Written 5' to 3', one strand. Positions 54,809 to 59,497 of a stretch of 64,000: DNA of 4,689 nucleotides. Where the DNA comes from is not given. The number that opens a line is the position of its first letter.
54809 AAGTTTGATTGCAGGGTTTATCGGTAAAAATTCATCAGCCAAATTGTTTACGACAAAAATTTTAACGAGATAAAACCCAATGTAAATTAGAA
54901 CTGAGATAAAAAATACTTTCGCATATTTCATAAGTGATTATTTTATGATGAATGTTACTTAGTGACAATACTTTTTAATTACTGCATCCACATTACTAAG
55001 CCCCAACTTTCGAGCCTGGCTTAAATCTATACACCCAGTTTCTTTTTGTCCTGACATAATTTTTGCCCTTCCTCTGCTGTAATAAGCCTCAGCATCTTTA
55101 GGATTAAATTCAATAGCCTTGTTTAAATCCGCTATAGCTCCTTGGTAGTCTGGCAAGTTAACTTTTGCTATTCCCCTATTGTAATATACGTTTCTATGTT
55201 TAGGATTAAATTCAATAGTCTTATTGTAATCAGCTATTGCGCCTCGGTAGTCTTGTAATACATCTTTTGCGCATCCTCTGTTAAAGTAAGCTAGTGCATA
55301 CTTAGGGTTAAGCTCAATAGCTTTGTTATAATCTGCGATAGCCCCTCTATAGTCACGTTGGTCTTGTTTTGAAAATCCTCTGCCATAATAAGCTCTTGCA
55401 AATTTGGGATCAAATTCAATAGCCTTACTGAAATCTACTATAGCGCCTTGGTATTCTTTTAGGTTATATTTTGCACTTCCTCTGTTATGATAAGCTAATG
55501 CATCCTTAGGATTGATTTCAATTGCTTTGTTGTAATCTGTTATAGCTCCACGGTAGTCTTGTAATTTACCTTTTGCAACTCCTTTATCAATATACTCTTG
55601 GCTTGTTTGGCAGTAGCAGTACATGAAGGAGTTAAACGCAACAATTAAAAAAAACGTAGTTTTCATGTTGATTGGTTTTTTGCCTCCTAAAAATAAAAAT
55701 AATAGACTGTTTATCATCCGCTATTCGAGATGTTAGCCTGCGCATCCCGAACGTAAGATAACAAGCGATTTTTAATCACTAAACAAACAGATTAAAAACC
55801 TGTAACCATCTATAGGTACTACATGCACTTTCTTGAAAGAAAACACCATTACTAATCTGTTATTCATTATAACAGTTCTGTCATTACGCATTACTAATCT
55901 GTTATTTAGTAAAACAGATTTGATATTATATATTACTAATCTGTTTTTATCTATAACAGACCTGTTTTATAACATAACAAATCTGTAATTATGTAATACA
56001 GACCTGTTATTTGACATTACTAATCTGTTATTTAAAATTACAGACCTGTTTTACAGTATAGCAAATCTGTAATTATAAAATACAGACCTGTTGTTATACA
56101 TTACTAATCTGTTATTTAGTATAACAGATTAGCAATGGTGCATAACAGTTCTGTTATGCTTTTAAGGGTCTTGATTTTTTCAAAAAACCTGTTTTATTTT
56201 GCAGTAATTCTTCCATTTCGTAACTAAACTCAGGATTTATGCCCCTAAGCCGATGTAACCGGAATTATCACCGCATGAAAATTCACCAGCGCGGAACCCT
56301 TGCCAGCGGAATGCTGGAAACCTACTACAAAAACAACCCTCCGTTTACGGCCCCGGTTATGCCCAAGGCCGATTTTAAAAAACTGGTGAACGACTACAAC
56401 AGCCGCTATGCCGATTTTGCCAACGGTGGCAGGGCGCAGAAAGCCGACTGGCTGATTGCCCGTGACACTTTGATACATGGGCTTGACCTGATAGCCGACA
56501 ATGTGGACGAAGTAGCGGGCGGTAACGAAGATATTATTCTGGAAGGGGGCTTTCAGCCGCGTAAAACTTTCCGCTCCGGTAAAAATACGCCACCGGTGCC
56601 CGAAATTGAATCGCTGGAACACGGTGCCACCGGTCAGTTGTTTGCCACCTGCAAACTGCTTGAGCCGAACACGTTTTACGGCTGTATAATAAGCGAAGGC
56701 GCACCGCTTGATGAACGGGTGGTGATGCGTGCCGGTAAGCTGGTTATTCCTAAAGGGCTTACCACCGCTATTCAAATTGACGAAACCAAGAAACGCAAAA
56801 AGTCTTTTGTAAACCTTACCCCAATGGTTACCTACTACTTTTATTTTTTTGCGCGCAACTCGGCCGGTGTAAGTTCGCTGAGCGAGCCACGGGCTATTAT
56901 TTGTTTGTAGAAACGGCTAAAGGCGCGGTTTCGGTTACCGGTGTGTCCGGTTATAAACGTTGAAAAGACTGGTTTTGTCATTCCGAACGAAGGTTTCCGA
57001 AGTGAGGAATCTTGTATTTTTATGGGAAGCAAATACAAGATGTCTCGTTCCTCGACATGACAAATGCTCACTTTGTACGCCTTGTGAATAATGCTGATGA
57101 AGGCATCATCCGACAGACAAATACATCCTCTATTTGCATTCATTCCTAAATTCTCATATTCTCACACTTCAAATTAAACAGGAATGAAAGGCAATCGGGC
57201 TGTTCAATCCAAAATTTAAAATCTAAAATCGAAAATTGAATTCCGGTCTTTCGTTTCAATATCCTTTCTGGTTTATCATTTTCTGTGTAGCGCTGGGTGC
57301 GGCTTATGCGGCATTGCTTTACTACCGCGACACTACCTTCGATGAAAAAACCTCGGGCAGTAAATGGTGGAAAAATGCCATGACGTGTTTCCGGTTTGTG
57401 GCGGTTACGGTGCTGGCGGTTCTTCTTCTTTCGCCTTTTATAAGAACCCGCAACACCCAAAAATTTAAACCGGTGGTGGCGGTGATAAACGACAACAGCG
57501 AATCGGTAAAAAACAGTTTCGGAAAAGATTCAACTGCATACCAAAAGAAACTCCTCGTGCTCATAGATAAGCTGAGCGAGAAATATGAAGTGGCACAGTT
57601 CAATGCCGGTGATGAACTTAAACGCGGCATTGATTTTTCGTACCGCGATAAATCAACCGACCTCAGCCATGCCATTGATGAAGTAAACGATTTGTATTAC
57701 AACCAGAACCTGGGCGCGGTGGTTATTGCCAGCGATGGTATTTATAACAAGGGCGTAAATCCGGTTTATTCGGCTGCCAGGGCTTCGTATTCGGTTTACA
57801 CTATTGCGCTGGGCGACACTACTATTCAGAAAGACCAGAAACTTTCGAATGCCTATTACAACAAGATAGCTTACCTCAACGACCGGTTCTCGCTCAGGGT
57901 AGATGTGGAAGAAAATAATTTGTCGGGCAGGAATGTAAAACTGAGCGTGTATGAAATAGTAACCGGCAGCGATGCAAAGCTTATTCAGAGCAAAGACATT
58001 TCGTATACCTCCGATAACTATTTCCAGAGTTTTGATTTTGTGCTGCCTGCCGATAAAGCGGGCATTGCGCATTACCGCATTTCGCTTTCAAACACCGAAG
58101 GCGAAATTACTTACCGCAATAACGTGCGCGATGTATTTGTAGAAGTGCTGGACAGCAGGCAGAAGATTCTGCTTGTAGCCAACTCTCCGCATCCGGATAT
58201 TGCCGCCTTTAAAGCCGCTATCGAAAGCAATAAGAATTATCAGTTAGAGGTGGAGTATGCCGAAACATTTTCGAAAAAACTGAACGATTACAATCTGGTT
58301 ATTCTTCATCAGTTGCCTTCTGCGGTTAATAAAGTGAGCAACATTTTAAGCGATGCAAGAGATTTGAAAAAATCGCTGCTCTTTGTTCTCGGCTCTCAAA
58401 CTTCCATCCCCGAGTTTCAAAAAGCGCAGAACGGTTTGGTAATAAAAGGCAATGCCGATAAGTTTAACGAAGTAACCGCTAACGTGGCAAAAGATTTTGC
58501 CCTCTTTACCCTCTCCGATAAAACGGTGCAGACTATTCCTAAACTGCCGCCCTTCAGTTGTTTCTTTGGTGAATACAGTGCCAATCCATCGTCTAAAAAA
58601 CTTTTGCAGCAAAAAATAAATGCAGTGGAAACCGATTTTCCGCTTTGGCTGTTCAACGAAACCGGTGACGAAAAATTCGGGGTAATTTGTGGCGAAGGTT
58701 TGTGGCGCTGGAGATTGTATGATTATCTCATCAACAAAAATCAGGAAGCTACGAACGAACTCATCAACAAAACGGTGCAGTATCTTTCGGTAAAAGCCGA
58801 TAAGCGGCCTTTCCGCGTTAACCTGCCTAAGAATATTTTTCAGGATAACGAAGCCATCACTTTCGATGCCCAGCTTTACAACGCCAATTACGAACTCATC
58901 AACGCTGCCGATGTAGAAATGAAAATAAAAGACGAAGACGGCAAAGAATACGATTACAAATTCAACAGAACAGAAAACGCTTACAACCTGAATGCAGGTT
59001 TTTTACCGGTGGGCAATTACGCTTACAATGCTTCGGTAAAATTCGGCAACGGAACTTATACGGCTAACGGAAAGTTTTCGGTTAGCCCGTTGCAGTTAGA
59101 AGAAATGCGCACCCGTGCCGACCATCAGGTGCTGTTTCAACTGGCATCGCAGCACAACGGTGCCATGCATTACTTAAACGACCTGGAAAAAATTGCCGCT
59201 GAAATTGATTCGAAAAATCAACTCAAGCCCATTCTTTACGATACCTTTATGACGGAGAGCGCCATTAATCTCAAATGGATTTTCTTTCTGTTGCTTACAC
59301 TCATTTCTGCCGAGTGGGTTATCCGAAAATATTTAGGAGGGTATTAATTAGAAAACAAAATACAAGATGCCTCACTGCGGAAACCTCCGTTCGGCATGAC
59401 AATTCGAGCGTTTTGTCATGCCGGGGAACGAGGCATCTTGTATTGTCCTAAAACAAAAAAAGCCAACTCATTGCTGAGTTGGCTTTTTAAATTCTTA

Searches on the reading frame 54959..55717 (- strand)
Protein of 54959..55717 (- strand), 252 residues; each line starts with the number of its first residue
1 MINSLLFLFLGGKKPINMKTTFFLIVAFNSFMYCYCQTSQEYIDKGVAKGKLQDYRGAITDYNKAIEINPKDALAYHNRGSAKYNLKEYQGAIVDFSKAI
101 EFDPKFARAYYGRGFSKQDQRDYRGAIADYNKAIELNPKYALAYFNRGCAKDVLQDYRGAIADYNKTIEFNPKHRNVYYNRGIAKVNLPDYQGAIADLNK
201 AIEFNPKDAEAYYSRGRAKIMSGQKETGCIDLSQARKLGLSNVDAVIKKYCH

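Call 3: search_protein_families(library=pfam, proteins=[window:54959-55717:-], max_evalue=1)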
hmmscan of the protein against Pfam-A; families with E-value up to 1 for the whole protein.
window:54959-55717:- (252 aa): 29 families (the best 25 are shown)
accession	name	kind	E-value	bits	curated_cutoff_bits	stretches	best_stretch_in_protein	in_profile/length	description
PF13414.12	TPR_11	-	2e-42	143.1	26.8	5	52-86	7-41/42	TPR repeat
PF00515.34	TPR_1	-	4.7e-40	134.2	27.8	5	107-140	1-34/34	Tetratricopeptide repeat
PF07719.23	TPR_2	-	1.5e-31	106.3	27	5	107-140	1-34/34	Tetratricopeptide repeat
PF13431.12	TPR_17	-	1.4e-28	97.2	24.4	5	62-93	2-33/34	Tetratricopeptide repeat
PF13181.12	TPR_8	-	1.8e-26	90.4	25.7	5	107-140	1-34/34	Tetratricopeptide repeat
PF13371.12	TPR_9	-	9e-18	64.5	35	5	155-211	9-65/73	Tetratricopeptide repeat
PF13432.12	TPR_16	-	1.4e-16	61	32.7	4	116-172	6-62/65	Tetratricopeptide repeat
PF13428.12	TPR_14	-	5.6e-12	45.5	23.5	3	177-217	3-43/44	Tetratricopeptide repeat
PF14559.12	TPR_19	-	6.4e-11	42.9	25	2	190-225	6-41/68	Tetratricopeptide repeat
PF13174.12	TPR_6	-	2e-09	37.9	26.3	1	109-139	2-32/33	Tetratricopeptide repeat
PF13424.12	TPR_12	-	1.2e-08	35.5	30.1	1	107-170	3-74/77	Tetratricopeptide repeat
PF01239.28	PPTA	-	1.2e-08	34.7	29.5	0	192-216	2-26/32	Protein prenyltransferase alpha subunit repeat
PF25575.1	TPR_BSK1_C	-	3.6e-05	24.1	42.2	0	51-111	54-115/118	Serine/threonine-protein kinase BSK1-like, TPR repeats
PF23914.1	TPR_CcmH_CycH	-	0.00013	22.3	42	1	51-138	62-152/158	Cytochrome c-type biogenesis protein H TPR domain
PF24575.1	TPR_Slam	-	0.00021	22.1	35.2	1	111-141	51-81/104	Surface lipoprotein assembly modifier, N-terminal TPR repeats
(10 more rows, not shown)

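Call 4: search_protein_families(library=padloc, proteins=[window:54959-55717:-], max_evalue=1)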
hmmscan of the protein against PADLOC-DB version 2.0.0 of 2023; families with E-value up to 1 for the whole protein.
window:54959-55717:- (252 aa): 1 family
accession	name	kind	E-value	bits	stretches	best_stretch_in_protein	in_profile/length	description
PDLC02907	TPR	-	0.0092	12.5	2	38-139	583-680/864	-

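Call 5: search_protein_families(library=ncbifam, proteins=[window:54959-55717:-], max_evalue=1)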
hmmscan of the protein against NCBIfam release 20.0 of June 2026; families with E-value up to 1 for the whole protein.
window:54959-55717:- (252 aa): 29 families (the best 25 are shown)
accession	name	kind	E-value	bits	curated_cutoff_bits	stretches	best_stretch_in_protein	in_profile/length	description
NF040959.1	MamA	equivalog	1.2e-25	90.1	200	2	44-137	110-203/204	magnetosome protein MamA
TIGR00990.1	3a0801s09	subfamily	6.1e-20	71.4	757.25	2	127-243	314-433/615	mitochondrial import receptor subunit TOM70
TIGR02917.1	PEP_TPR_lipo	equivalog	9.3e-18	63.5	312.2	2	68-193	120-245/899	XrtA/PEP-CTERM system TPR-repeat protein PrsT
NF008391.2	PRK11189.1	equivalog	1e-14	54.7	250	3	92-150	84-142/297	lipoprotein NlpI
TIGR02552.1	LcrH_SycD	equivalog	2.6e-12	46.6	104.8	4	82-148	27-93/136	SycD/LcrH family type III secretion system chaperone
NF047371.1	FlcA_CTERM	equivalog_domain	4e-12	45.4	300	2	42-135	441-535/646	periplasmic flagellar collar protein FlcA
NF047558.1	TPR_END_plus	domain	8.3e-12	44.9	32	1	177-209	1-33/56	TPR end-of-group domain-containing protein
TIGR04510.1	mod_pep_cyc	subfamily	2.2e-11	43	400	3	111-167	402-458/814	putative peptide modification system cyclase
TIGR02521.1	type_IV_pilW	equivalog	2.8e-11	43.4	154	2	119-235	43-161/234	type IV pilus biogenesis/stability protein PilW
NF033920.0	C39_PA2778_fam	equivalog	7.9e-09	35.3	150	2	40-138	157-255/255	PA2778 family cysteine peptidase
NF047507.1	TPR_BatC_Lepto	exception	1e-08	34.9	175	1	42-143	27-132/214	TPR repeat-containing protein BatC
NF033762.1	social_mot_Tgl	equivalog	5e-08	32.6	225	1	45-229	37-224/252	social motility TPR repeat lipoprotein Tgl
NF033758.1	gliding_GltE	equivalog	6e-08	32.1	225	1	65-183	214-332/411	adventurous gliding motility TPR repeat lipoprotein GltE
TIGR02795.1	tol_pal_ybgF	equivalog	2e-07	31.6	90.1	3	108-175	3-73/119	tol-pal system protein YbgF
NF007302.0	PRK09782.1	equivalog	3e-07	28.8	1223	2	81-140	587-645/990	phage receptor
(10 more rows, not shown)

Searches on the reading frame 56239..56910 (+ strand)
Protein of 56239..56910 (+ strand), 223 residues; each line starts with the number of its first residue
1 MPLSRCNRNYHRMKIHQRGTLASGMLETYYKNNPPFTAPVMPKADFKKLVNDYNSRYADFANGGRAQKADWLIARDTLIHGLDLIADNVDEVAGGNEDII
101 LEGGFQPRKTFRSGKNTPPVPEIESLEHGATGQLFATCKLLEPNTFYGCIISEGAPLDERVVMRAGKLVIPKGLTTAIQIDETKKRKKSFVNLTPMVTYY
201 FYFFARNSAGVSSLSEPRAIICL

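Call 3: search_protein_families(library=pfam, proteins=[window:56239-56910:+], max_evalue=1)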
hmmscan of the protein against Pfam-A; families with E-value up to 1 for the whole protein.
window:56239-56910:+ (223 aa): 2 families
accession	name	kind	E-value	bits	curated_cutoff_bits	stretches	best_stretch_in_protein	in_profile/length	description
PF00041.27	fn3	-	0.055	14.1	25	1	180-218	43-81/84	Fibronectin type III domain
PF24489.1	Ig_J_second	-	0.064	13.7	27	1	189-216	61-88/105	Tip attachment protein J second Ig-like domain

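Call 82: search_protein_families(library=ncbifam, proteins=[window:56239-56910:+], max_evalue=0.1)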
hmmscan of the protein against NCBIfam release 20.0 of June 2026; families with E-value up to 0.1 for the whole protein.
window:56239-56910:+ (223 aa): 0 families

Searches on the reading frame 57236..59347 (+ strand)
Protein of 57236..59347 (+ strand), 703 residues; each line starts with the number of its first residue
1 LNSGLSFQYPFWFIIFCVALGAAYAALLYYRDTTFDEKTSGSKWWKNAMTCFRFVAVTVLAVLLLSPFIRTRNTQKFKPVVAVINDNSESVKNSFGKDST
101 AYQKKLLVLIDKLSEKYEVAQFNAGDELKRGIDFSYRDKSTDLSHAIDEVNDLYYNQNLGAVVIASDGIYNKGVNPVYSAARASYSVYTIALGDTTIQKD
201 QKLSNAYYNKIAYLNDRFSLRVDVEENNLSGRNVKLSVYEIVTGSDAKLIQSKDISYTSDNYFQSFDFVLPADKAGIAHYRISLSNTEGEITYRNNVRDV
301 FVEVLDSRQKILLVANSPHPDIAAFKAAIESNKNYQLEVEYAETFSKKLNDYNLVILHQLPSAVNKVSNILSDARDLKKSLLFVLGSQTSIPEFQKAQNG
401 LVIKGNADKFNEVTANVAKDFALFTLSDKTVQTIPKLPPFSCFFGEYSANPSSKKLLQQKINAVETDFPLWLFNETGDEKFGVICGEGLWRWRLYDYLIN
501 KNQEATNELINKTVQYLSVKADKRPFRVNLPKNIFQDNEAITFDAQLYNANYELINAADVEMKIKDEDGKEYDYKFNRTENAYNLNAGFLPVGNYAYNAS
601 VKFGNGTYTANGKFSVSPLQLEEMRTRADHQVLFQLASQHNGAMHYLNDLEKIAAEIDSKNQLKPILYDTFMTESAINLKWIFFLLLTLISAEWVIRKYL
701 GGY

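Call 71: search_protein_families(library=pfam, proteins=[window:57236-59347:+], max_evalue=0.001)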
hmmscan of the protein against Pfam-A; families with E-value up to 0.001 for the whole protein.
window:57236-59347:+ (703 aa): 0 families

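Call 82: search_protein_families(library=ncbifam, proteins=[window:57236-59347:+], max_evalue=0.1)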
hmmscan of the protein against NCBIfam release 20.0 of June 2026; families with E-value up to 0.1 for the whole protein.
window:57236-59347:+ (703 aa): 1 family
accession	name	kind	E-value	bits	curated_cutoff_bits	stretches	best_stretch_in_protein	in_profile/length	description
NF033480.1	bifunc_MprF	equivalog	0.022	13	600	1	10-113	445-548/841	bifunctional lysylphosphatidylglycerol flippase/synthetase MprF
